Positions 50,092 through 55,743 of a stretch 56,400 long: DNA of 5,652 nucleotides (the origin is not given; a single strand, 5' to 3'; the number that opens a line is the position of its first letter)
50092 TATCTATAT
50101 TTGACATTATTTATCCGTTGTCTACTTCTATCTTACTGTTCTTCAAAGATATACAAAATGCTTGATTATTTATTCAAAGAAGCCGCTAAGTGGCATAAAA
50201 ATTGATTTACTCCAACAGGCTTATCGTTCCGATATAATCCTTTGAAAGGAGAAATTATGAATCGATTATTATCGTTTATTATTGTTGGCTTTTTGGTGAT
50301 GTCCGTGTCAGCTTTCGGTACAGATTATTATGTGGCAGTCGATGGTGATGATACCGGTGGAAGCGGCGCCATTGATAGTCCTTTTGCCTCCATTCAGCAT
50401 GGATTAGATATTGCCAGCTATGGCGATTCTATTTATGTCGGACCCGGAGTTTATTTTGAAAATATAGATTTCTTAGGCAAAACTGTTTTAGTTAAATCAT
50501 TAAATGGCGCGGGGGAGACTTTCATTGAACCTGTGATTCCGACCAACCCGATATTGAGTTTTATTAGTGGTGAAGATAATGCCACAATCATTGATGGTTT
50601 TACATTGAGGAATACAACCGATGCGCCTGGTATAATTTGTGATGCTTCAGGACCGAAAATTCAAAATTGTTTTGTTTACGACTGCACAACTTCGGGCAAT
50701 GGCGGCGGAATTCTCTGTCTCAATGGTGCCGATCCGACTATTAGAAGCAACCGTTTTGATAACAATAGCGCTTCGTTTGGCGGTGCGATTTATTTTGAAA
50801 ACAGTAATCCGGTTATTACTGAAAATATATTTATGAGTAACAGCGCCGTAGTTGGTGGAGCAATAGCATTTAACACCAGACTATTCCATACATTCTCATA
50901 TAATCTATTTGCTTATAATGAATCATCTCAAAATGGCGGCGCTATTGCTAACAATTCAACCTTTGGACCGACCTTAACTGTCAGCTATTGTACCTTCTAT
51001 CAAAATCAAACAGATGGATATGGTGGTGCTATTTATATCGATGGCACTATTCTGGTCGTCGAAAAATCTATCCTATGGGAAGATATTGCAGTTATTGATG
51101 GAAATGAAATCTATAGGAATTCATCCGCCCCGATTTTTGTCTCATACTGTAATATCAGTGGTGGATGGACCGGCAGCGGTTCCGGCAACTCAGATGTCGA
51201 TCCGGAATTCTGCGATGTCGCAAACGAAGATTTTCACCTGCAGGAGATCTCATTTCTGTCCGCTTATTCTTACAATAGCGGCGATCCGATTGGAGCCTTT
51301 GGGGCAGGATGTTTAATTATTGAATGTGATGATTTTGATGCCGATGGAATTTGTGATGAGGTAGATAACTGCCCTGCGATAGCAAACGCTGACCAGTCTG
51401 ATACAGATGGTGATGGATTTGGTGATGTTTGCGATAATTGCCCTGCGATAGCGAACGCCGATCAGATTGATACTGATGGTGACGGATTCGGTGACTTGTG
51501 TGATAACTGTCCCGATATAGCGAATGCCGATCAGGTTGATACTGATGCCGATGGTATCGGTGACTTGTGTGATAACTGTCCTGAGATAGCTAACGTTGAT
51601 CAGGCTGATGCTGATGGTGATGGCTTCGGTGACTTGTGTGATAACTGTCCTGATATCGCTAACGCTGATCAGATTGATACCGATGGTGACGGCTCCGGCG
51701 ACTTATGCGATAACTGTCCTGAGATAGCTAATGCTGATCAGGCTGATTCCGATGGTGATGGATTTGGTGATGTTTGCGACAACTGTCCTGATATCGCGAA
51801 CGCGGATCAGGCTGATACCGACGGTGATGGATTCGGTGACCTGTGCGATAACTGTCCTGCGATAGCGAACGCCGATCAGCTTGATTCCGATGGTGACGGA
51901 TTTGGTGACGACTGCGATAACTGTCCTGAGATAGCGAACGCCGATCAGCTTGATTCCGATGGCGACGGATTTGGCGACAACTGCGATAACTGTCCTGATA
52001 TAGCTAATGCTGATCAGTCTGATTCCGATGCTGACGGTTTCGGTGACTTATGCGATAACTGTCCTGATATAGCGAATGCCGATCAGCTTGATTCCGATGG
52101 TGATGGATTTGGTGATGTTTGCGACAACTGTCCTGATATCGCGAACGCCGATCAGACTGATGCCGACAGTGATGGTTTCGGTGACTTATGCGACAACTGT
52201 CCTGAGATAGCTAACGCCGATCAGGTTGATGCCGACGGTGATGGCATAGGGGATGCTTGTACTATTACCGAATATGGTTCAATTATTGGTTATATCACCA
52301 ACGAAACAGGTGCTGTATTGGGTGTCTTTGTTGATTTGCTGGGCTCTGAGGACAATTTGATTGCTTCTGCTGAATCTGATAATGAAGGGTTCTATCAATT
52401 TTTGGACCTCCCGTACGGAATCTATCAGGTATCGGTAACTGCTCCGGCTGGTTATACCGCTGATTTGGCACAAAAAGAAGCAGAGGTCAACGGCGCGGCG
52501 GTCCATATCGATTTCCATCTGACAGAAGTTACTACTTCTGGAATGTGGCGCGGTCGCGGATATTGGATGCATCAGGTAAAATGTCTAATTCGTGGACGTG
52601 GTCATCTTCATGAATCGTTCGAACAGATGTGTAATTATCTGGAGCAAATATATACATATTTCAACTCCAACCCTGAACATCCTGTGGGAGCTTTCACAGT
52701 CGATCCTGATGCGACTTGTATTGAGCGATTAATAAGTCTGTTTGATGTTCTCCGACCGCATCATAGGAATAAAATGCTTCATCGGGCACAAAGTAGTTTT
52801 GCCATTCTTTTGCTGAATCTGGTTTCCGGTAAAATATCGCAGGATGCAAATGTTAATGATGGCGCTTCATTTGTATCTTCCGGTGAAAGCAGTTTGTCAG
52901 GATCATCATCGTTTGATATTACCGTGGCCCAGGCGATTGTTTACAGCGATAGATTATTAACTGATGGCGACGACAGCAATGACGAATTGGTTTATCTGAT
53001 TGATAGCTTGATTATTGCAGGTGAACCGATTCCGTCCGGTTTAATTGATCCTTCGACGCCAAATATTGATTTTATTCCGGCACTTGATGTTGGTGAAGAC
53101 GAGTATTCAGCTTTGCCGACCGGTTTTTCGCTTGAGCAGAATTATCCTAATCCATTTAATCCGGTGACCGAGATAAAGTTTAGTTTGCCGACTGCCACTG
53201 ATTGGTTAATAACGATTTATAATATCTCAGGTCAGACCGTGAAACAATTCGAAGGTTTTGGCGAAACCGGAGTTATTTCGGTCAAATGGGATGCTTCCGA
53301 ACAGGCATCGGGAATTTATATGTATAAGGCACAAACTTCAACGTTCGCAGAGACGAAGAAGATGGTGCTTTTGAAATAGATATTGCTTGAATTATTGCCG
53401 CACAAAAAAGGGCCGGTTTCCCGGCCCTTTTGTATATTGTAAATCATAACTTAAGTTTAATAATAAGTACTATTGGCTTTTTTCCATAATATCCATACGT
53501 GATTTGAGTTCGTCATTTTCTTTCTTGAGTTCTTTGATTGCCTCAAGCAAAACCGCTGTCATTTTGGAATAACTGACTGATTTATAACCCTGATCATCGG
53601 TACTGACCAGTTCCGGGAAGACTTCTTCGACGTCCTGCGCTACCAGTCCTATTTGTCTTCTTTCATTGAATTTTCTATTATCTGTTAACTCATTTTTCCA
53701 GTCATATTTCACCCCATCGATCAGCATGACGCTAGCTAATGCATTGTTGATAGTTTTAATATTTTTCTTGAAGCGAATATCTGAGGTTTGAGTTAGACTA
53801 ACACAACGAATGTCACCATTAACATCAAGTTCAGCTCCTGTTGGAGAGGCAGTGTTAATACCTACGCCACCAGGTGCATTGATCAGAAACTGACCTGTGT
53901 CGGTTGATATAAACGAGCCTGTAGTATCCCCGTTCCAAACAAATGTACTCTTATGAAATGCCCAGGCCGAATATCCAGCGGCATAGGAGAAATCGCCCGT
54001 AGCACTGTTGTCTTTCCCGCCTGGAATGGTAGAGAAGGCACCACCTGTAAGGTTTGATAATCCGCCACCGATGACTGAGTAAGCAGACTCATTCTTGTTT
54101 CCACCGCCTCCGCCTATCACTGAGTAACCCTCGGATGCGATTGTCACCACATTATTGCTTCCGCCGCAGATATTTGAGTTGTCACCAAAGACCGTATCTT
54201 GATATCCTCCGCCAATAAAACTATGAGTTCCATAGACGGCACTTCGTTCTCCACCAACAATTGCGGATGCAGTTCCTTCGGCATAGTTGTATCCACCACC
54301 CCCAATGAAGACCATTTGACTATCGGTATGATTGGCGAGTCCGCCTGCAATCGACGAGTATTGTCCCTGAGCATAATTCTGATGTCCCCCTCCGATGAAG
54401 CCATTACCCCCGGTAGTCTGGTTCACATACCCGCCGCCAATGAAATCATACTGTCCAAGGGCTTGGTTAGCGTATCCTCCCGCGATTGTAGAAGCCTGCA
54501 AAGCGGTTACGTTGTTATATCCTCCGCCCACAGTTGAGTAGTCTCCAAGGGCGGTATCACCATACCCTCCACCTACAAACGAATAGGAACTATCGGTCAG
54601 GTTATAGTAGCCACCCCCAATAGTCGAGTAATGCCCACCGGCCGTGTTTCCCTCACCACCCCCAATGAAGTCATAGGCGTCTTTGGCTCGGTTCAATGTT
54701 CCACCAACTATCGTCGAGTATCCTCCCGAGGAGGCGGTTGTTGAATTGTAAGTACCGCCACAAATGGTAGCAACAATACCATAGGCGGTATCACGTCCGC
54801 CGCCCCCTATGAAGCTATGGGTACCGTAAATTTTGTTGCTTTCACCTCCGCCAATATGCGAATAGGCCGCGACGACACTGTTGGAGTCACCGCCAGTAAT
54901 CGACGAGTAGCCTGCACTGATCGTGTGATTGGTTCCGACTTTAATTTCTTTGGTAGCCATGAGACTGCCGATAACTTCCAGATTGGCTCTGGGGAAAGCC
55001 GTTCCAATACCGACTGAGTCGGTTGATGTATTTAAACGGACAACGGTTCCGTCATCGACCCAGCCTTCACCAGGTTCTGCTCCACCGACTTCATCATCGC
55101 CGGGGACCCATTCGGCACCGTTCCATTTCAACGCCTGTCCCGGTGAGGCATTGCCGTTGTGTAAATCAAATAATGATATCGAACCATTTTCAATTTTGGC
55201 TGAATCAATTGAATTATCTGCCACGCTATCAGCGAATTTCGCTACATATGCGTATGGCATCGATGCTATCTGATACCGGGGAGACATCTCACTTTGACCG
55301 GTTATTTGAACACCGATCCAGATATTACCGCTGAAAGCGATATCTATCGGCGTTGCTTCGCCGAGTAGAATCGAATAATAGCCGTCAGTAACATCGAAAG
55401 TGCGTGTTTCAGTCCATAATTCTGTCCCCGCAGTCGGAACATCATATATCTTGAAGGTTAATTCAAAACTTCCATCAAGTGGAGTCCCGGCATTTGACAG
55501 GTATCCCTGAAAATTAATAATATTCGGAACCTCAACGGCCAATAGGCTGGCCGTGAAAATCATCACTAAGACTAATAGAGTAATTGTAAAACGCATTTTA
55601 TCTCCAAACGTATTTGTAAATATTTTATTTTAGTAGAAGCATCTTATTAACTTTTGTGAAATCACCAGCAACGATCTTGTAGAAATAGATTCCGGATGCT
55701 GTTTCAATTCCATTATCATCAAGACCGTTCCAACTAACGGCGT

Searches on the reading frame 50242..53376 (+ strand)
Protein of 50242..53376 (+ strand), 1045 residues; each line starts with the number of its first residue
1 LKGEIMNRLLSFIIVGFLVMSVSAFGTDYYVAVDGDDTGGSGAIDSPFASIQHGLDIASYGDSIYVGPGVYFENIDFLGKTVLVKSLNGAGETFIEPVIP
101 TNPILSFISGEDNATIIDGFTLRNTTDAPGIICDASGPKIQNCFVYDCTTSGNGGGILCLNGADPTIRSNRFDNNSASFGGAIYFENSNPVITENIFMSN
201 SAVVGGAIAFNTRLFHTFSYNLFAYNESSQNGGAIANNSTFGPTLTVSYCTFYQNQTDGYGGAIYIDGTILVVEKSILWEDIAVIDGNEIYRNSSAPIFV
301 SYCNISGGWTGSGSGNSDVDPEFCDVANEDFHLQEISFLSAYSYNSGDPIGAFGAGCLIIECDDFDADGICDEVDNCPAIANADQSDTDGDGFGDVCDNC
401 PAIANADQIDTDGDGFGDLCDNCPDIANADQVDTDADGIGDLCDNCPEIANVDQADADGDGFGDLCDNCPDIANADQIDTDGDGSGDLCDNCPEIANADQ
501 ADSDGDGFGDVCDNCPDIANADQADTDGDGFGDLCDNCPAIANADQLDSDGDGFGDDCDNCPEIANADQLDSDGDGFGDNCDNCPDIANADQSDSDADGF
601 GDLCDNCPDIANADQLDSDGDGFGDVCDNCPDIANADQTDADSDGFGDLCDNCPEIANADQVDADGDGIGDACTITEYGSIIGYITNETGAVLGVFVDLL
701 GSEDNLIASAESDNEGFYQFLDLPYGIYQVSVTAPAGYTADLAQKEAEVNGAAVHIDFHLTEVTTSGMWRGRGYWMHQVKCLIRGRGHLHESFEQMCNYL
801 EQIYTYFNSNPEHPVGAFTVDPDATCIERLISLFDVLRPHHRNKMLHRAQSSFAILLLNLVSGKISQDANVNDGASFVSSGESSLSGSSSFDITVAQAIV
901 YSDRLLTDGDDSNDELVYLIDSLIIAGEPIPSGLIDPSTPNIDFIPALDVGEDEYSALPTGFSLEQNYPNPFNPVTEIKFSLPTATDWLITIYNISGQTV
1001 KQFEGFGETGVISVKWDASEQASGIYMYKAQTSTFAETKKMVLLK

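Call 70: search_protein_families(library=pfam, proteins=[window:50242-53376:+], max_evalue=1)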
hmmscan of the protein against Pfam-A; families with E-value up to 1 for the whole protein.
window:50242-53376:+ (1045 aa): 12 families
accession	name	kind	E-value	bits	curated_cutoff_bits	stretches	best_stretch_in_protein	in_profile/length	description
PF02412.23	TSP_3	-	4.6e-56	186.6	25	14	433-454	15-36/36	Thrombospondin type 3 repeat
PF18962.6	Por_Secre_tail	-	3.5e-09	37.3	27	1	968-1042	2-74/75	Secretion system C-terminal sorting domain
PF17210.9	SdrD_B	-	6.7e-09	36.4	29.7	1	690-745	22-77/112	SdrD B-like domain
PF00683.22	TB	-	1.2e-08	35.1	22.2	0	574-586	22-34/44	TB domain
PF02415.23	Chlam_PMP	-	3.3e-07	30.3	20.6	2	250-266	2-18/19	Chlamydia polymorphic membrane protein (Chlamydia_PMP) repeat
PF13620.12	CarboxypepD_reg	-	2.2e-06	28.3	32.3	1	680-760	1-81/82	Carboxypeptidase regulatory-like domain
PF17802.7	SpaA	-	7.1e-05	23.3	23.1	1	689-751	12-78/91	Prealbumin-like fold domain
PF05048.19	NosD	-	0.00013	21.9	23.6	1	109-234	44-154/212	Periplasmic copper-binding protein (NosD)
PF17161.10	DUF5123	-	0.0002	22.9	35.1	1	246-349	2-111/113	Domain of unknown function (DUF5123)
PF13860.13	FlgD_ig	-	0.0046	17.3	27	1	982-1033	18-76/79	FlgD Ig-like domain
PF07210.18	DUF1416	-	0.035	14.5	23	1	678-751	19-92/97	Protein of unknown function (DUF1416)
PF07602.17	DUF1565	-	0.17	11.6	20.3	0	112-201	104-199/257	Protein of unknown function (DUF1565)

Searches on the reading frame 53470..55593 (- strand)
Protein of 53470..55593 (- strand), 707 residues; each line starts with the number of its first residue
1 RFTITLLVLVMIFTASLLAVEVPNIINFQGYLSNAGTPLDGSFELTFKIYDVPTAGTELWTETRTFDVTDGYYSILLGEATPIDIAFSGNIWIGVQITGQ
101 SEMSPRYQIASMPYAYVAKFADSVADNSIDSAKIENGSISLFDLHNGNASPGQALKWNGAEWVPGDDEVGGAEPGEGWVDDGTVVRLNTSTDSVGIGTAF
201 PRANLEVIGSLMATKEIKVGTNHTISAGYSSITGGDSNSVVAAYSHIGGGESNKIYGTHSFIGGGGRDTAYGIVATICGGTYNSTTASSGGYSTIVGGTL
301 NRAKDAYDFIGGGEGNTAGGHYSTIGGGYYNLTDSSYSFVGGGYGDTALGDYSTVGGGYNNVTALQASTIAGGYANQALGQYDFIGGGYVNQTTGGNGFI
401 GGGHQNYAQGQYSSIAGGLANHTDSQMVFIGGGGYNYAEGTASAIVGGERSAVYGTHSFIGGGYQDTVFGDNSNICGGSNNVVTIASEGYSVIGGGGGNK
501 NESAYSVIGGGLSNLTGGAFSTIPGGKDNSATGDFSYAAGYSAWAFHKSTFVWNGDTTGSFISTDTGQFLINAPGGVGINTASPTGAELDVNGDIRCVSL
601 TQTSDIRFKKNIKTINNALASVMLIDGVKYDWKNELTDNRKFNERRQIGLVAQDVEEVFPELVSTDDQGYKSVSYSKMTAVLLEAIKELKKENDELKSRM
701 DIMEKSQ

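Call 70: search_protein_families(library=pfam, proteins=[window:53470-55593:-], max_evalue=1)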
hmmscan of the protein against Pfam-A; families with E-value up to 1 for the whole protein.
window:53470-55593:- (707 aa): 2 families
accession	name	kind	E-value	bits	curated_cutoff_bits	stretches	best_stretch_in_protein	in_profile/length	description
PF13884.11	Peptidase_S74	-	8.7e-18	64.8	22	1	604-663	1-57/58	Chaperone of endosialidase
PF18792.6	UspA1_rep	-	0.0089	16.6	27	1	368-380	1-13/13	Ubiquitous surface protein adhesin repeat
